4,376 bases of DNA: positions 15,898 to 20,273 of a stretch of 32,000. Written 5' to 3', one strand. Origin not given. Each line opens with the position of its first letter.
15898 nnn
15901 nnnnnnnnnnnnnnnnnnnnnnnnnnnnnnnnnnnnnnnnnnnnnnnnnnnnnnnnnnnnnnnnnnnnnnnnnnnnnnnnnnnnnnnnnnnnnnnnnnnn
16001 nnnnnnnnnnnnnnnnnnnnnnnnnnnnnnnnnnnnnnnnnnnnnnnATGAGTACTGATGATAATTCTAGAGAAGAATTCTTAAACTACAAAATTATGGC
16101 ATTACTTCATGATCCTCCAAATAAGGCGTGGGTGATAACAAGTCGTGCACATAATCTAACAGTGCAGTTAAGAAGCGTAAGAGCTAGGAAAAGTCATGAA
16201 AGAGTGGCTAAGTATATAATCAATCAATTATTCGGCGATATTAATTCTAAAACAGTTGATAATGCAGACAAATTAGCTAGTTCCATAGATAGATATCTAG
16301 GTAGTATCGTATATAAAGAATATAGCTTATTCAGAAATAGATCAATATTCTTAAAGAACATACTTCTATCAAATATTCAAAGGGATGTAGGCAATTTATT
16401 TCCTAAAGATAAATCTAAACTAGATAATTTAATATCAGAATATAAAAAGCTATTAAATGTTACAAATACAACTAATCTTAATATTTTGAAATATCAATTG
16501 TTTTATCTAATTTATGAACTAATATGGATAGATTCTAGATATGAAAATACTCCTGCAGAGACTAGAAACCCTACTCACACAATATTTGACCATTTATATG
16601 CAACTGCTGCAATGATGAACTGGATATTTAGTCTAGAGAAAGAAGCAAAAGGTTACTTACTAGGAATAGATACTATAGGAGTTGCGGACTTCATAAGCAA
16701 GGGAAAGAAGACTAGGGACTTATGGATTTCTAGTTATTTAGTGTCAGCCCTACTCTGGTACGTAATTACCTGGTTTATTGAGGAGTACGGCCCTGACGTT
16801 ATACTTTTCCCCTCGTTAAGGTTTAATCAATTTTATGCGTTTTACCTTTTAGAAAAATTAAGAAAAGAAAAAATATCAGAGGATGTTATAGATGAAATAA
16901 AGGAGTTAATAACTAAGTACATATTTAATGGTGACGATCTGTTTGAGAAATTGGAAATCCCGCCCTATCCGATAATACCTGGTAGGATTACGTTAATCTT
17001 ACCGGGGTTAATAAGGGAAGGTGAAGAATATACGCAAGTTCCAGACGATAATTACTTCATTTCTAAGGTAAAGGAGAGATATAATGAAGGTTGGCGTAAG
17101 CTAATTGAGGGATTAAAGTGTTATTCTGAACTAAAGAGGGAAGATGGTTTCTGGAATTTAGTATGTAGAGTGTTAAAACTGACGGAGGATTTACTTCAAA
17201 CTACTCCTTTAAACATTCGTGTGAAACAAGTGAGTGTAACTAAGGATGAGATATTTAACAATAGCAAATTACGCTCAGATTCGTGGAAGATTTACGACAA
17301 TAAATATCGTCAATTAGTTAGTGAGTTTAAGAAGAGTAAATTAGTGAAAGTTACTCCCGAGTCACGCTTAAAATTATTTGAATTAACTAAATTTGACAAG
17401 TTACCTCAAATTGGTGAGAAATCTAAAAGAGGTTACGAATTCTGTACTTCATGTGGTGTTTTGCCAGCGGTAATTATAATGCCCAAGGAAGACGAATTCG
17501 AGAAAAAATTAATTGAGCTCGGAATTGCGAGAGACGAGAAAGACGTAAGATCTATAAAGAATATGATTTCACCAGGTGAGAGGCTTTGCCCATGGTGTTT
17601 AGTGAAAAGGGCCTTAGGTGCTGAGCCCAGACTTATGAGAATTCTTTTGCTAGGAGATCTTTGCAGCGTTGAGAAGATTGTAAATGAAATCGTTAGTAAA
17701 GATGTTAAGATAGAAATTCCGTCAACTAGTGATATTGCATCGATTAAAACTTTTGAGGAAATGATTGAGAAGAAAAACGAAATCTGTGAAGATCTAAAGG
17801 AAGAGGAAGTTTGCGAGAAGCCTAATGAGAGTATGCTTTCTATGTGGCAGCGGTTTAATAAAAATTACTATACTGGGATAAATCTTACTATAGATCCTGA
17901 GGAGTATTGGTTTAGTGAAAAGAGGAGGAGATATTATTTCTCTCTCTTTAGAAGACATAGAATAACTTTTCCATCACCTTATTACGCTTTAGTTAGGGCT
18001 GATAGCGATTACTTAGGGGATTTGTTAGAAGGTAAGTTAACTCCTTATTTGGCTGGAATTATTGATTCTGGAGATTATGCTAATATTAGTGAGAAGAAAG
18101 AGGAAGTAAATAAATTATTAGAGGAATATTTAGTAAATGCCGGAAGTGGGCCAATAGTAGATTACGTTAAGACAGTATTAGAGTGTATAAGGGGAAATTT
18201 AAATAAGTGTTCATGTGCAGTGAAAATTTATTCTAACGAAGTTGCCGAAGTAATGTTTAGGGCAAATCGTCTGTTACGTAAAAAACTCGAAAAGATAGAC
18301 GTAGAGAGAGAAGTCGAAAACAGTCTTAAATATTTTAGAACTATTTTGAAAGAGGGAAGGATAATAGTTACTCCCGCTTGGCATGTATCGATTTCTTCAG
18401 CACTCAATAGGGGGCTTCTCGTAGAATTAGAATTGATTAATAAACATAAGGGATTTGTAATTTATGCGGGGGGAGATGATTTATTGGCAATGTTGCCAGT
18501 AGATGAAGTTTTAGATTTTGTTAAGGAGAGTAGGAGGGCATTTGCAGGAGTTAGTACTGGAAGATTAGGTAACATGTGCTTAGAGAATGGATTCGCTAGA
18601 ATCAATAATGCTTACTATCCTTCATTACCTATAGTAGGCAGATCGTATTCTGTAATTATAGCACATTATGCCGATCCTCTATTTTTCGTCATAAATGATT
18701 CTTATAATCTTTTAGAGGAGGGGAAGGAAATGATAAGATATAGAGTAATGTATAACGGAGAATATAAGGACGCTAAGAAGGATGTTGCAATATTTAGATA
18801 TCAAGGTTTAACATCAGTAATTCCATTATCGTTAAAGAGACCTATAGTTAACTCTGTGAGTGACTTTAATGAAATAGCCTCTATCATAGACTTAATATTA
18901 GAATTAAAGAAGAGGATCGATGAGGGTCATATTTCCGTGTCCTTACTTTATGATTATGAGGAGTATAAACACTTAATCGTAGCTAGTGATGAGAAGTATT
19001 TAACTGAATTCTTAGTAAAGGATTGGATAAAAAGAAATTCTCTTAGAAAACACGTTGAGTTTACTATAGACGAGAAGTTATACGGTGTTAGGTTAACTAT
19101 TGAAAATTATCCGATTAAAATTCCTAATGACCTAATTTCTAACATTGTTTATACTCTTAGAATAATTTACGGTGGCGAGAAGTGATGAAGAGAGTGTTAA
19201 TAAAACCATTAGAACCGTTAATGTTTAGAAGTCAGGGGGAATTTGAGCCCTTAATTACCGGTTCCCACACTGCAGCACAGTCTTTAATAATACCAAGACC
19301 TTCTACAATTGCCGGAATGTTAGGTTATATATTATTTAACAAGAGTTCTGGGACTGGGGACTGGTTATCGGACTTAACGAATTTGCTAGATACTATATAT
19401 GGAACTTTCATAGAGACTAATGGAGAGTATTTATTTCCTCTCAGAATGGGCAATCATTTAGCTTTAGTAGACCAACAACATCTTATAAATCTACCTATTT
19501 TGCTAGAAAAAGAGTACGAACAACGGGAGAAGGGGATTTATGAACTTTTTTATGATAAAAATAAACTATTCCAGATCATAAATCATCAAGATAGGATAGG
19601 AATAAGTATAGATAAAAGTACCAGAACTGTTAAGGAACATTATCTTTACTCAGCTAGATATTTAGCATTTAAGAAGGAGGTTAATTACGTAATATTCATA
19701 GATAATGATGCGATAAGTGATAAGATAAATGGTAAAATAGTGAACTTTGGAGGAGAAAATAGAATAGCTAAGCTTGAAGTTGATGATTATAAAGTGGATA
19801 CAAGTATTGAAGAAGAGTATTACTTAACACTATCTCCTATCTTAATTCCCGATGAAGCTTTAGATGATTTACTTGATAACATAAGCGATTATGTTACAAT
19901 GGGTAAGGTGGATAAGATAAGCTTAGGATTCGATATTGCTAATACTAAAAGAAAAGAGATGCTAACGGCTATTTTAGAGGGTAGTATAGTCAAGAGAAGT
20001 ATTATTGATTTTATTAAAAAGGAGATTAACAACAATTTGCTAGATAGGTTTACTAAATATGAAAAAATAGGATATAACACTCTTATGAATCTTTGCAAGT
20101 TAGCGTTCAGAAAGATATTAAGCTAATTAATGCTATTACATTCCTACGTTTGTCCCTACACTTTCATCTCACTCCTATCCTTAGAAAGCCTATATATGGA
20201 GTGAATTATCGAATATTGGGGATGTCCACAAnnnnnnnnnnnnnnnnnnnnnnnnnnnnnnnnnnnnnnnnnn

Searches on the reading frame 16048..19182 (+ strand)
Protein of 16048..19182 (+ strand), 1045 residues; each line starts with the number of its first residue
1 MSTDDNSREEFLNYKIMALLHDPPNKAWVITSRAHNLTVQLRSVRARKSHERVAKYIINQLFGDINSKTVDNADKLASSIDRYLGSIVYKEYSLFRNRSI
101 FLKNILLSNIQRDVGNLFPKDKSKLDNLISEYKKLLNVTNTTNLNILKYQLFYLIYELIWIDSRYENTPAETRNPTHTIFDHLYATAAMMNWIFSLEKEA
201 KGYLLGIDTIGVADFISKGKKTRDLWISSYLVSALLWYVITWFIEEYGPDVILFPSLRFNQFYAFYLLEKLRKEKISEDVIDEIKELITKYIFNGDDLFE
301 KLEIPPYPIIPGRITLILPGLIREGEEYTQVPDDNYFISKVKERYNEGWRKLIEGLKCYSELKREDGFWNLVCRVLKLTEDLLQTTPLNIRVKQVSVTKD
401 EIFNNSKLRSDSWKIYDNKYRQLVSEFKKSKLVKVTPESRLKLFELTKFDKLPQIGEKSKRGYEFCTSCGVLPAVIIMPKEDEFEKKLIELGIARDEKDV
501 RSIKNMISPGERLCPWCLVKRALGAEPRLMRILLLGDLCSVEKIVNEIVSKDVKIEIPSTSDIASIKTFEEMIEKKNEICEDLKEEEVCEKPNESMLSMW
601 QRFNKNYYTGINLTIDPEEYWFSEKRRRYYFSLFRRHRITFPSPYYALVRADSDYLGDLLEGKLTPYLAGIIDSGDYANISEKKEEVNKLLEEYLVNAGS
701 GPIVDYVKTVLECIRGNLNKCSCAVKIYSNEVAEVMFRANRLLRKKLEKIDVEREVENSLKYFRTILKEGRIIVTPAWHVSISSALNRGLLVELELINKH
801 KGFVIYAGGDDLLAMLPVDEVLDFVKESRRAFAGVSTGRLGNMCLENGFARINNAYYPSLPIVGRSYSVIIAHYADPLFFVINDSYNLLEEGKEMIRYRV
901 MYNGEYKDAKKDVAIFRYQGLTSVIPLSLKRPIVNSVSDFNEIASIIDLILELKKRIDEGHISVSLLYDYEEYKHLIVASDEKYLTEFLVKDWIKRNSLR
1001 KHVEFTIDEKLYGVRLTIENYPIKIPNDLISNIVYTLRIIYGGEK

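Call 17: search_protein_families(library=pfam, proteins=[window:16048-19182:+], max_evalue=0.001)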
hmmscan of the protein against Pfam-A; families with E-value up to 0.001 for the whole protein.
window:16048-19182:+ (1045 aa): 2 families
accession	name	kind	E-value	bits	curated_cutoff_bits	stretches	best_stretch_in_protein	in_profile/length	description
PF12469.13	Cmr2_N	-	7.3e-29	100.5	25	1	204-353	1-110/111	CRISPR-associated protein Cmr2, N-terminal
PF22335.1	Cas10-Cmr2_palm2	-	3.9e-17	63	27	1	767-894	16-125/133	Cas10/Cmr2, second palm domain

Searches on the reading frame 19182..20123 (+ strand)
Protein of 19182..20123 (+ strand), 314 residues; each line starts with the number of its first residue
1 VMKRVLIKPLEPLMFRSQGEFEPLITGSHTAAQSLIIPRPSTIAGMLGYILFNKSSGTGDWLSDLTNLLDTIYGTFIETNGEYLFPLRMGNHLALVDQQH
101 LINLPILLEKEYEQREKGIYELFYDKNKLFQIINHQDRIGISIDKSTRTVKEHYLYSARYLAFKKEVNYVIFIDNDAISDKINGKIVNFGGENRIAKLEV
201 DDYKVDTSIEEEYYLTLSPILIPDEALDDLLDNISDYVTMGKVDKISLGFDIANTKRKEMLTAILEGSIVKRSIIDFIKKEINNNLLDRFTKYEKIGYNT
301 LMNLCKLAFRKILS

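Call 17: search_protein_families(library=pfam, proteins=[window:19182-20123:+], max_evalue=0.001)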
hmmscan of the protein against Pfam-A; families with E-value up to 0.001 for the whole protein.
window:19182-20123:+ (314 aa): 1 family
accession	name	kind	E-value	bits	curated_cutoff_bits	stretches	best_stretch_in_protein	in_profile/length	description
PF09700.15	Cas_Cmr3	-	5.7e-19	69.3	21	2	132-226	170-277/367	CRISPR-associated protein (Cas_Cmr3)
